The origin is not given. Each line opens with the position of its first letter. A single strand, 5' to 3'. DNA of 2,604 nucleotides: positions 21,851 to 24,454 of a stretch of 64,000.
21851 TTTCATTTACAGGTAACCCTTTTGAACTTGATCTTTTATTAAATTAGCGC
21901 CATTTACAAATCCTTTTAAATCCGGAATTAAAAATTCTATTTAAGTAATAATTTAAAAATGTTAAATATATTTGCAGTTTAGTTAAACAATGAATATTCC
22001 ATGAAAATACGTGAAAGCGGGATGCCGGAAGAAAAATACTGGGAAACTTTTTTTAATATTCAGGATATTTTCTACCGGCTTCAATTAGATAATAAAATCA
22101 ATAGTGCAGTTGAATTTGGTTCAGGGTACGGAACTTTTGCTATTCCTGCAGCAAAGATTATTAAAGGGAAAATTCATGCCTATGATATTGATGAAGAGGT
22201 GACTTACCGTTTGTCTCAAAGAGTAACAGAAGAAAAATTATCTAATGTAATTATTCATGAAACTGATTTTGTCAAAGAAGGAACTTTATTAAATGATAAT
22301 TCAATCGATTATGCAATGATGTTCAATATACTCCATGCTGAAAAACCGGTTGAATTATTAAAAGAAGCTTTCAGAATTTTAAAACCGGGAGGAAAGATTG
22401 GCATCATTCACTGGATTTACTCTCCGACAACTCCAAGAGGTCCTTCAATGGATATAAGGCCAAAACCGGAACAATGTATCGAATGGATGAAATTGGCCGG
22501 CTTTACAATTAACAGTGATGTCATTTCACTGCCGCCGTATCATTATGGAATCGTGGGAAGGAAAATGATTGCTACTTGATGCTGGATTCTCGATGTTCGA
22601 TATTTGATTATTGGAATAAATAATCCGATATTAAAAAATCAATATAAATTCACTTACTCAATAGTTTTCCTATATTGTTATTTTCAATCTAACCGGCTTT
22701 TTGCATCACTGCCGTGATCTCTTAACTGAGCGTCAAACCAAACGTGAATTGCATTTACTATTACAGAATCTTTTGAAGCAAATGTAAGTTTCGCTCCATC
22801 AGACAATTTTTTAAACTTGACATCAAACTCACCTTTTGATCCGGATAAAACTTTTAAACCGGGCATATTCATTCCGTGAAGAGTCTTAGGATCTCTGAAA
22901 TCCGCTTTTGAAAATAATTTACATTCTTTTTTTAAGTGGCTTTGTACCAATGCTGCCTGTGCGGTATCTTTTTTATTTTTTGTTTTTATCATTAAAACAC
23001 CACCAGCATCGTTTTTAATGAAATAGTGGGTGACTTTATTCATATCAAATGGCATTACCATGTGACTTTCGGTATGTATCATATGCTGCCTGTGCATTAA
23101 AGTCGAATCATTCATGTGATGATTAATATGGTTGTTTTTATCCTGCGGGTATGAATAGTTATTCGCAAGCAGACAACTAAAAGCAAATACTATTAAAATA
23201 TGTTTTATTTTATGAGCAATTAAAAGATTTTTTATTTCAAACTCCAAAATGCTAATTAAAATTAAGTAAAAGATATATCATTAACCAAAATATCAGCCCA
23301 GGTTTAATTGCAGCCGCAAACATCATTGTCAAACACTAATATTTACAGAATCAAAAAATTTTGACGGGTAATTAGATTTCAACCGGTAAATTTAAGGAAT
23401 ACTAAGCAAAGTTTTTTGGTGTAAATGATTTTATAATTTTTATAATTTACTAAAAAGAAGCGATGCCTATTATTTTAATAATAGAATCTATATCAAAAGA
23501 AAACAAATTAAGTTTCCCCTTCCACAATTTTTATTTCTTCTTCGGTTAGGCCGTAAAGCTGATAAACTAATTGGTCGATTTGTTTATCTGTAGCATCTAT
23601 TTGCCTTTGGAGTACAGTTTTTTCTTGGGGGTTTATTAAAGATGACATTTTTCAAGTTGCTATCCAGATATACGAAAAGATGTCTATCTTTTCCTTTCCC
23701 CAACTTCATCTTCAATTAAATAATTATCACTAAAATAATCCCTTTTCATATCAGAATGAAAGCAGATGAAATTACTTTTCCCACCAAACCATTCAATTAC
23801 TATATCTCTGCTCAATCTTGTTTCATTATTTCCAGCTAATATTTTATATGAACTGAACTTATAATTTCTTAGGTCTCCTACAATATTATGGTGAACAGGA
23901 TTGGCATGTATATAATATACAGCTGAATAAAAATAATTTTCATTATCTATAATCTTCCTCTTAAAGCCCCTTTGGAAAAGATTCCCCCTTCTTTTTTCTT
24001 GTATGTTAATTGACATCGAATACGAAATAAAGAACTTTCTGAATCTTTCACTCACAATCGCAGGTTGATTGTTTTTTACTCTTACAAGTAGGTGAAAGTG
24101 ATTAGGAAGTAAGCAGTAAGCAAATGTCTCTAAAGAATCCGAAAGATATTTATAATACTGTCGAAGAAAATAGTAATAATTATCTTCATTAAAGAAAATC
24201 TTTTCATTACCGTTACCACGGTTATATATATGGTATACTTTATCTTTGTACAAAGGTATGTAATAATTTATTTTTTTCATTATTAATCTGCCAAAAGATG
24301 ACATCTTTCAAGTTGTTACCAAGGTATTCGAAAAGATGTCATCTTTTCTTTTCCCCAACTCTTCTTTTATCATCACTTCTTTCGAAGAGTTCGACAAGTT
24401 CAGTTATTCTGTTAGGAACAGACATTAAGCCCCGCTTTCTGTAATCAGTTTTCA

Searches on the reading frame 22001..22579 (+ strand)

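Call 8: search_protein_families(library=pfam, proteins=[window:22001-22579:+], max_evalue=0.001)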
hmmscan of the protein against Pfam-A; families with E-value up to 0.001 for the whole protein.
window:22001-22579:+ (192 aa): 8 families
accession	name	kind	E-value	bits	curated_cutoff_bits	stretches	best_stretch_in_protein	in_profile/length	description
PF13649.12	Methyltransf_25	-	5.6e-12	46.6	27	1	37-131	2-97/97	Methyltransferase domain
PF08241.18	Methyltransf_11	-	1.5e-11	45.2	21.2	1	38-133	2-93/95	Methyltransferase domain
PF13847.12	Methyltransf_31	-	1.6e-10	41.2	27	1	35-135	6-109/145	Methyltransferase domain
PF08242.18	Methyltransf_12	-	6.4e-09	36.9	30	1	37-133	1-98/98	Methyltransferase domain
PF13489.12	Methyltransf_23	-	1.5e-07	31.7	27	1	30-133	20-114/164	Methyltransferase domain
PF01209.24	Ubie_methyltran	-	9.7e-06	25.5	20.1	1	36-136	51-152/233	ubiE/COQ5 methyltransferase family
PF06325.19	PrmA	-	9.1e-05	22.5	22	1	31-134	160-257/296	Ribosomal protein L11 methyltransferase (PrmA)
PF05175.20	MTS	-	0.00016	21.8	23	1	30-136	28-139/170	Methyltransferase small domain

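Call 96: search_protein_families(library=padloc, proteins=[window:22001-22579:+], max_evalue=0.00001)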
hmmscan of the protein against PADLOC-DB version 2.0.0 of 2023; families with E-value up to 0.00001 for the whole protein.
window:22001-22579:+ (192 aa): 1 family
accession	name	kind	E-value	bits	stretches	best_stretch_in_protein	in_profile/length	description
PDLC04134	mad2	-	1.9e-15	54.7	1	32-144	291-403/492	mads_2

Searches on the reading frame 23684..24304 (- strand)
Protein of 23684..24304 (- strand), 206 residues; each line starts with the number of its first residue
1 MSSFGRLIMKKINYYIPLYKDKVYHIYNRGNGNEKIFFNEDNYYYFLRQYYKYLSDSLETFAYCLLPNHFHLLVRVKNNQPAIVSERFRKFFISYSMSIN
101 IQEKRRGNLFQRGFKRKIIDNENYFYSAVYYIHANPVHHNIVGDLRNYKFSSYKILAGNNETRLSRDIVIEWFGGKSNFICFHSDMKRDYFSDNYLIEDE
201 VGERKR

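Call 8: search_protein_families(library=pfam, proteins=[window:23684-24304:-], max_evalue=0.001)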
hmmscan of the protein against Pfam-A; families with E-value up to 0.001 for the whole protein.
window:23684-24304:- (206 aa): 0 families

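Call 42: search_protein_families(library=pfam, proteins=[window:23684-24304:-], max_evalue=0.01)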
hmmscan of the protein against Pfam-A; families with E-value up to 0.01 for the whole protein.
window:23684-24304:- (206 aa): 1 family
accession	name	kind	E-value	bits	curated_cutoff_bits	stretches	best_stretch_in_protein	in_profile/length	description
PF01797.21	Y1_Tnp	-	0.0048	17.5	23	1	24-134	7-120/121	Transposase IS200 like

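Call 68: search_protein_families(library=phrogs, proteins=[window:23684-24304:-], max_evalue=0.001)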
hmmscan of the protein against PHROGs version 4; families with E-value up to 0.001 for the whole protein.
window:23684-24304:- (206 aa): 1 family
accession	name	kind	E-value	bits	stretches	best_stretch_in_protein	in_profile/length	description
phrog_18266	-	unknown function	1.1e-05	26.4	1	57-154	47-138/165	-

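Call 96: search_protein_families(library=padloc, proteins=[window:23684-24304:-], max_evalue=0.00001)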
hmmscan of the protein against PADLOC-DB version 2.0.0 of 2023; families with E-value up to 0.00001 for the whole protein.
window:23684-24304:- (206 aa): 0 families
